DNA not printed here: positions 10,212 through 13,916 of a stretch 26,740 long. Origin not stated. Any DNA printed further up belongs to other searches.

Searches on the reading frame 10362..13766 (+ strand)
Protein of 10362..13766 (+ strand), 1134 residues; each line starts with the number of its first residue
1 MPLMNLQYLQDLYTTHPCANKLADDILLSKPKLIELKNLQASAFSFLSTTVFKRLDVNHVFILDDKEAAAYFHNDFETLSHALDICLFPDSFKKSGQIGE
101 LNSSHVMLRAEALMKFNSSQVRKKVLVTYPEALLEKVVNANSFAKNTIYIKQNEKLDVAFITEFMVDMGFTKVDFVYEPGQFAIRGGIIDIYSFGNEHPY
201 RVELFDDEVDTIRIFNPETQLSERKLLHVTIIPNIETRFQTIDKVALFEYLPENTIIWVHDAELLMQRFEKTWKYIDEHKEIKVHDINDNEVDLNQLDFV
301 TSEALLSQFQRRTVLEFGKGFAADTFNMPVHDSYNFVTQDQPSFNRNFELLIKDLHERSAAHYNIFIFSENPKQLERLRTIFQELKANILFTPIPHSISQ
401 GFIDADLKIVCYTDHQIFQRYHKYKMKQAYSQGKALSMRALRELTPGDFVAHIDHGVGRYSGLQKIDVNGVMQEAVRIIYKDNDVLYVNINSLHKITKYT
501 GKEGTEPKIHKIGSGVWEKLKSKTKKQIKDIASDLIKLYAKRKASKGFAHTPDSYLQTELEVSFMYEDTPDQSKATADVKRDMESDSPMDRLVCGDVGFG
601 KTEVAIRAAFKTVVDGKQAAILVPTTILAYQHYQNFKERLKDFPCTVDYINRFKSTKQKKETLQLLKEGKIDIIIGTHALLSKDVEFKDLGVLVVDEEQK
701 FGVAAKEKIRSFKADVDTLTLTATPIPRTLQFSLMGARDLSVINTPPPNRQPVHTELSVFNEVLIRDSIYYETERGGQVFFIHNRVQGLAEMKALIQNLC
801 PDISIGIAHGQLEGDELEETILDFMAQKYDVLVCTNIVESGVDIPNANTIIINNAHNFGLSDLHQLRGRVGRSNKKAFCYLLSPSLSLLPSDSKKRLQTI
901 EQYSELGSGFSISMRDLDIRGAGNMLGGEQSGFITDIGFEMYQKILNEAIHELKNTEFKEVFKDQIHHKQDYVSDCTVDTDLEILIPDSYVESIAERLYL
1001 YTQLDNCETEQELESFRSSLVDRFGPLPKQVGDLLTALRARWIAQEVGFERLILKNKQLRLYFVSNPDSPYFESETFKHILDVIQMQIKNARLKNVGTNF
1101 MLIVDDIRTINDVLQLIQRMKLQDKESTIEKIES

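Call 12: search_protein_families(library=pfam, proteins=[window:10362-13766:+])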
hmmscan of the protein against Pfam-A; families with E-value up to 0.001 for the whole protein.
window:10362-13766:+ (1134 aa): 7 families
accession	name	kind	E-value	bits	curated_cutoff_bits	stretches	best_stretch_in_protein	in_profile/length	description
PF00270.35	DEAD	-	3.4e-24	85.9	26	1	569-730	1-164/167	DEAD/DEAH box helicase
PF03461.20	TRCF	-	7.9e-24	84.3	25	1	981-1071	2-92/95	TRCF domain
PF00271.37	Helicase_C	-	5.4e-23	81.8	23.5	1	769-873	10-109/110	Helicase conserved C-terminal domain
PF17757.6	UvrB_inter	-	5.9e-22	78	22.9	1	148-234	1-88/91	UvrB interaction domain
PF02559.22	CarD_TRCF_RID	-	3.8e-16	59.3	23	1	444-499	1-56/57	CarD-like/TRCF RID domain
PF04851.21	ResIII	-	2.4e-08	34.5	22.5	1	569-725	5-162/164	Type III restriction enzyme, res subunit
PF22590.2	Cas3-like_C_2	-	0.00048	20.8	27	0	776-874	2-105/106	CRISPR-associated nuclease/helicase Cas3, C-terminal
